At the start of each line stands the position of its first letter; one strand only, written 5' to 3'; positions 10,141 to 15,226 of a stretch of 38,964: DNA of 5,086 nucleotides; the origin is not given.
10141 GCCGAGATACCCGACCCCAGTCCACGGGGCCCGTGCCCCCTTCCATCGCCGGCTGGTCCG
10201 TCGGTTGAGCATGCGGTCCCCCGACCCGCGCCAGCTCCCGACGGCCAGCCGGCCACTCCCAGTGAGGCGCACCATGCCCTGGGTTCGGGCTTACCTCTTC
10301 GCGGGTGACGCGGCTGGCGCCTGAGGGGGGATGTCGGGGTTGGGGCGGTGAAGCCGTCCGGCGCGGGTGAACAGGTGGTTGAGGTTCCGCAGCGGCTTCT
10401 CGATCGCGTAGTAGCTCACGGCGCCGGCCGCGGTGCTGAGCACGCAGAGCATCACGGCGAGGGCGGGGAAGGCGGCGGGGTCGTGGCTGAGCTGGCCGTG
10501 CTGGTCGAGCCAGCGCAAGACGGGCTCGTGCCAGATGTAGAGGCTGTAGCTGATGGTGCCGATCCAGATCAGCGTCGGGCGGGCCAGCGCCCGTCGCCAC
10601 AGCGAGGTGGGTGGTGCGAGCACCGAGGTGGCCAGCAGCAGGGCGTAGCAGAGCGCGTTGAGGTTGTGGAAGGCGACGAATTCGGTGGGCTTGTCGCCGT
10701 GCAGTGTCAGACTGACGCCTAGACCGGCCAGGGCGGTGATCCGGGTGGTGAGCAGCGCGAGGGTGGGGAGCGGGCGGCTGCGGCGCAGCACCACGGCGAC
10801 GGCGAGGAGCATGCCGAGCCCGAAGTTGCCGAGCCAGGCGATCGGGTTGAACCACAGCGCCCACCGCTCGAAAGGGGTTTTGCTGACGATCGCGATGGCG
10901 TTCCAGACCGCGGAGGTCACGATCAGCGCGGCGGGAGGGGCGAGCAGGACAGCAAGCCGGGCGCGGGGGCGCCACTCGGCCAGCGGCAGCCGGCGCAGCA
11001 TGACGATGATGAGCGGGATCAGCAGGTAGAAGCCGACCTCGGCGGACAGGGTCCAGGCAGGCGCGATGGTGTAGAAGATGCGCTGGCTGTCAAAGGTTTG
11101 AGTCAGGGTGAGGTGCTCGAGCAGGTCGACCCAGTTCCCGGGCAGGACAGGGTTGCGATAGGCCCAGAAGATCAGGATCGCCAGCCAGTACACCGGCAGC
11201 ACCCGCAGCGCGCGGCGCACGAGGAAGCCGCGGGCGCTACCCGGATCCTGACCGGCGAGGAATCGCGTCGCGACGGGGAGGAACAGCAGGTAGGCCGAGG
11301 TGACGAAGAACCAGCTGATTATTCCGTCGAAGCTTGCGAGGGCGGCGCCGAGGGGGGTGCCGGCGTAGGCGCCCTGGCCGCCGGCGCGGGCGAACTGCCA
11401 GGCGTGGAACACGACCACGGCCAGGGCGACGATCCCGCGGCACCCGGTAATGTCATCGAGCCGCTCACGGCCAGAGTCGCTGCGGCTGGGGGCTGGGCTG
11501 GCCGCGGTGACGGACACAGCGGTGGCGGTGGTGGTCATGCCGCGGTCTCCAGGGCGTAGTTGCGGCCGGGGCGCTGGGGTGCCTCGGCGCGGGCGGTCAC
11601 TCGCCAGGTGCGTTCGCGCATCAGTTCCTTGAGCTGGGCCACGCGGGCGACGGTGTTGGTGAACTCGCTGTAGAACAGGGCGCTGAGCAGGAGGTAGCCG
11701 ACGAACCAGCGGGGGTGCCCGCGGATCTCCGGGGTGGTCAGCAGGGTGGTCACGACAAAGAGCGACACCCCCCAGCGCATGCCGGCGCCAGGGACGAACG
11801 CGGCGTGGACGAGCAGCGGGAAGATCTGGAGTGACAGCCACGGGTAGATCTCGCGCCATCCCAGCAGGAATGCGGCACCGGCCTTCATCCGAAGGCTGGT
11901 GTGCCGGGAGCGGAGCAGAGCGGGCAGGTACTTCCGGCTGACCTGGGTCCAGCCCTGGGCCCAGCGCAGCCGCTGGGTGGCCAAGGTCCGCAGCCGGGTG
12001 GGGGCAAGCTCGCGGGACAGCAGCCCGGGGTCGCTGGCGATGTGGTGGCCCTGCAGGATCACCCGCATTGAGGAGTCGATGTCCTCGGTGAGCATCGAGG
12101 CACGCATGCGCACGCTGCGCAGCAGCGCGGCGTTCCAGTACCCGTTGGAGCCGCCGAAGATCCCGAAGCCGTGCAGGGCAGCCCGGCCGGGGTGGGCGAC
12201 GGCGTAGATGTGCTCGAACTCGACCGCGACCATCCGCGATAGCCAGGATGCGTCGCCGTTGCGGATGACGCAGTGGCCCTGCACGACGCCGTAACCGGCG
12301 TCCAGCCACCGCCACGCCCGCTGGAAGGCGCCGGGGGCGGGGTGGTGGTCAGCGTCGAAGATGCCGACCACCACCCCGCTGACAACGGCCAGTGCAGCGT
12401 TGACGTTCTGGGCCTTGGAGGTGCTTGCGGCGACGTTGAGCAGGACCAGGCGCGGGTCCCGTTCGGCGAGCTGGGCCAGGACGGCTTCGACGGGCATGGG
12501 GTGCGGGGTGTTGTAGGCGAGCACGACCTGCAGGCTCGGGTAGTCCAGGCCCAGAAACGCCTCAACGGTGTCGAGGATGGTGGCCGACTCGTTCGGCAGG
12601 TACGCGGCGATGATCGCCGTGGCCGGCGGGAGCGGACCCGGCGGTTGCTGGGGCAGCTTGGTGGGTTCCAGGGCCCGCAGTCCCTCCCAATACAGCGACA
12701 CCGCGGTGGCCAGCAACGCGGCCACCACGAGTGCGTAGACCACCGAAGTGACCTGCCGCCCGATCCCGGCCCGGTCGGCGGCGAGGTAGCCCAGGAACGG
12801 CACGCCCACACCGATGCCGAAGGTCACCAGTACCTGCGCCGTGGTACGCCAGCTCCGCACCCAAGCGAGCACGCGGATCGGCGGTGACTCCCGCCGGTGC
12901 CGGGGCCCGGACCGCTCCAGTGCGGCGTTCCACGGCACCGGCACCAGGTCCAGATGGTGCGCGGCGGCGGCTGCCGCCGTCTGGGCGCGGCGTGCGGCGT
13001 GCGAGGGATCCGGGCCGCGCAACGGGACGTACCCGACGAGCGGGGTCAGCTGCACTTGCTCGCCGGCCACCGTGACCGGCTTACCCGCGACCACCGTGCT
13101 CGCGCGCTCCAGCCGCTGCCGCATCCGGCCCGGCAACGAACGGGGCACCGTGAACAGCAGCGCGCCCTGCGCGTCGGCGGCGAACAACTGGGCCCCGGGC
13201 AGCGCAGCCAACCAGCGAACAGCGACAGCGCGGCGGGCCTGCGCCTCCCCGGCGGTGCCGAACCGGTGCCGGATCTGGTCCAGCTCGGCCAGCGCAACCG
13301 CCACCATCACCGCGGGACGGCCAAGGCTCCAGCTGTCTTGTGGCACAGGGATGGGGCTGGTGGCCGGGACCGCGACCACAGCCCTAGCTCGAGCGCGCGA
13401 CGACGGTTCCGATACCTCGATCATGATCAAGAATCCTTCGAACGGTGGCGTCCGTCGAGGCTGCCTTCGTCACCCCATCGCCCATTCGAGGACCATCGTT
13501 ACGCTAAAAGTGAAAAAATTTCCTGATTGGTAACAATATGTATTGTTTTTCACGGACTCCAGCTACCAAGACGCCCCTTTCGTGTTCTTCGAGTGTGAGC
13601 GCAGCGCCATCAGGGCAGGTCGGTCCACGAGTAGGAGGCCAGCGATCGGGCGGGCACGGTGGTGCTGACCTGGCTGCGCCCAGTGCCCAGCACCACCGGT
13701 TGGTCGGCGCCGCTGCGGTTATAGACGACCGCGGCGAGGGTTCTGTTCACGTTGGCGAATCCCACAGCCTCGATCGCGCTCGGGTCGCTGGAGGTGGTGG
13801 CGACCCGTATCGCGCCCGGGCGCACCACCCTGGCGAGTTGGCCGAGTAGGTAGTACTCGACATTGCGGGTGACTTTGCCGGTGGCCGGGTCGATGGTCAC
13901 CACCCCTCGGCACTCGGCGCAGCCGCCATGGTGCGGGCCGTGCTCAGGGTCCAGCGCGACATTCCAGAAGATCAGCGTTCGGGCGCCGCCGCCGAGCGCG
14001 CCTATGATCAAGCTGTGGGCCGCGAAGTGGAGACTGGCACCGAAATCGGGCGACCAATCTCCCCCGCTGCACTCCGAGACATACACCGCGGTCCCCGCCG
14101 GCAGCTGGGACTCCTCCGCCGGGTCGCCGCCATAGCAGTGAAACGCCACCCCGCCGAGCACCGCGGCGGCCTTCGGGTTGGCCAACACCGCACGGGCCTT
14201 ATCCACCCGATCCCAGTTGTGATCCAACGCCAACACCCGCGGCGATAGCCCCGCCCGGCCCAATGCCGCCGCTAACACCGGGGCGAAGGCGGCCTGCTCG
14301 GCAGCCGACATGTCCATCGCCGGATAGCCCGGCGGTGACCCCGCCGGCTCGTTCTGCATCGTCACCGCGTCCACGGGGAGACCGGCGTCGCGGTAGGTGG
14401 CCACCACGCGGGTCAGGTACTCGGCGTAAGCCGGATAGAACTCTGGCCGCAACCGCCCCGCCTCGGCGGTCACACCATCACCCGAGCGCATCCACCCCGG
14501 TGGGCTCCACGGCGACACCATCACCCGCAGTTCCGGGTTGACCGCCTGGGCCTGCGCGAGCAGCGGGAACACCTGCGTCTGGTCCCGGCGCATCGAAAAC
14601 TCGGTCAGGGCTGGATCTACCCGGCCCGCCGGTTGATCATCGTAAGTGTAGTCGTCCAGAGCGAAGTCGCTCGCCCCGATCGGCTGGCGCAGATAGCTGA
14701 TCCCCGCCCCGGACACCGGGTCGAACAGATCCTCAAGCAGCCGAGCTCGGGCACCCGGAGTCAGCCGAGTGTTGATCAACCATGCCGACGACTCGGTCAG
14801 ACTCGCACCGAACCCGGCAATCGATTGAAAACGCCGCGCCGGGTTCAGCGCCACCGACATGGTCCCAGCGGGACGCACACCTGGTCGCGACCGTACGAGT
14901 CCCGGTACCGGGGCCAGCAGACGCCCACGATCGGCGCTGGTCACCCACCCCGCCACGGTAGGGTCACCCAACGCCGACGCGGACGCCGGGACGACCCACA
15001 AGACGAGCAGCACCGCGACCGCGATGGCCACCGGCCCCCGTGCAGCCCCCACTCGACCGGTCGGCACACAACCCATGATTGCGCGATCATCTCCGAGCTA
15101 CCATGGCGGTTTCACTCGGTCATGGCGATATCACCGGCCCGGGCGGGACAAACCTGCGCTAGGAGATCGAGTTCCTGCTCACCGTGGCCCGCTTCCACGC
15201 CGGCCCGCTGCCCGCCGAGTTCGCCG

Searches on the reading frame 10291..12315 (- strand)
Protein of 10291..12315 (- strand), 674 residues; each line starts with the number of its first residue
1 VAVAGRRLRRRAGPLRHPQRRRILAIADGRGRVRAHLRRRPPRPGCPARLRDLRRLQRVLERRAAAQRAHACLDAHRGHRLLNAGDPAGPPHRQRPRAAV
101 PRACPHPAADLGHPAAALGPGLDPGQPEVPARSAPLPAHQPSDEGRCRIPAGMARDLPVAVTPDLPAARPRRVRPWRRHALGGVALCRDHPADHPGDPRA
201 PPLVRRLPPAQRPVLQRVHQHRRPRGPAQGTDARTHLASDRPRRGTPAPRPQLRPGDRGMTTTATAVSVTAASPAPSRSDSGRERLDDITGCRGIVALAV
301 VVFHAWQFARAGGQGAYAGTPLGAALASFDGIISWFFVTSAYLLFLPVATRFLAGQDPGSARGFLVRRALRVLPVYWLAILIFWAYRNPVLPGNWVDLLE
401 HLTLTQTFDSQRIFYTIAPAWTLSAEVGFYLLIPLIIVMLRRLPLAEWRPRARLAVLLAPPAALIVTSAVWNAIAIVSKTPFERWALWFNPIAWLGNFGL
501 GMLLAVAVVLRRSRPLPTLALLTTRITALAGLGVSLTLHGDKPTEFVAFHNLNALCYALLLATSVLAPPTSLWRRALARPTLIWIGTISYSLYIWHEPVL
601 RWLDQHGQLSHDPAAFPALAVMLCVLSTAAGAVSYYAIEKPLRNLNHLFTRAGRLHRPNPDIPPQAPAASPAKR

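Call 108: search_protein_families(library=pfam, proteins=[window:10291-12315:-], max_evalue=0.001)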
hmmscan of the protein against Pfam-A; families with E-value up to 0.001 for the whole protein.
window:10291-12315:- (674 aa): 1 family
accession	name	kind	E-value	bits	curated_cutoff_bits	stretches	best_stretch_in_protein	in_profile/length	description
PF01757.29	Acyl_transf_3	-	2.6e-25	89.6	31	1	288-632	3-322/326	Acyltransferase domain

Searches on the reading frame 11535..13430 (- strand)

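Call 17: search_protein_families(library=pfam, proteins=[window:11535-13430:-], max_evalue=0.001)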
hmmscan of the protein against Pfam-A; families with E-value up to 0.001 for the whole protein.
window:11535-13430:- (631 aa): 3 families
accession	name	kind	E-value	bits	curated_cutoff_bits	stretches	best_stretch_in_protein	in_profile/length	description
PF13641.12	Glyco_tranf_2_3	-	9.7e-21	75.3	27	1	268-493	1-230/230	Glycosyltransferase like family 2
PF13632.12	Glyco_trans_2_3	-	7.3e-17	62.3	27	1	357-534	4-189/198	Glycosyl transferase family group 2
PF00535.33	Glycos_transf_2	-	8.3e-11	42.5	23.3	1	273-400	3-128/168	Glycosyl transferase family 2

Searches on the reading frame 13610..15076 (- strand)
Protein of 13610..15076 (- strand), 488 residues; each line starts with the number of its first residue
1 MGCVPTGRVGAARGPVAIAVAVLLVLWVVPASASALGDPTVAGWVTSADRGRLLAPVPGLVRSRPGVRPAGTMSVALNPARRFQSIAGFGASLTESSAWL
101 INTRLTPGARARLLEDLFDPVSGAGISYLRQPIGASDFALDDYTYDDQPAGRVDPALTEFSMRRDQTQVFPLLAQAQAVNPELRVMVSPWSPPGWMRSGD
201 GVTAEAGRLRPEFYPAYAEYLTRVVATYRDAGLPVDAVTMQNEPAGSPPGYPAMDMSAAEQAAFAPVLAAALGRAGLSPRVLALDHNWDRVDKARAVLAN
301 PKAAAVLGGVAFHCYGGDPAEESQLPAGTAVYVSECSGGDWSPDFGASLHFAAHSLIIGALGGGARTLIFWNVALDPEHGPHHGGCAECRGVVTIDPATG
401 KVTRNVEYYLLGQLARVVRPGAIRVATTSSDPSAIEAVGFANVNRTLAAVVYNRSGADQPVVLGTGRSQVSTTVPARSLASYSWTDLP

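Call 17: search_protein_families(library=pfam, proteins=[window:13610-15076:-], max_evalue=0.001)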
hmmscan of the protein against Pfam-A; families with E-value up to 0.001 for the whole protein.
window:13610-15076:- (488 aa): 3 families
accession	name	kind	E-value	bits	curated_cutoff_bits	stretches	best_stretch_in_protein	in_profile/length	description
PF02055.22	Glyco_hydro_30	-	5.7e-27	95.1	23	1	86-323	1-244/348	Glycosyl hydrolase family 30 TIM-barrel domain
PF17189.10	Glyco_hydro_30C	-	4.8e-11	43.1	22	1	421-482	1-65/65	Glycosyl hydrolase family 30 beta sandwich domain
PF02057.21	Glyco_hydro_59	-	3.1e-07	30.4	27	1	96-339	13-223/294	Glycosyl hydrolase family 59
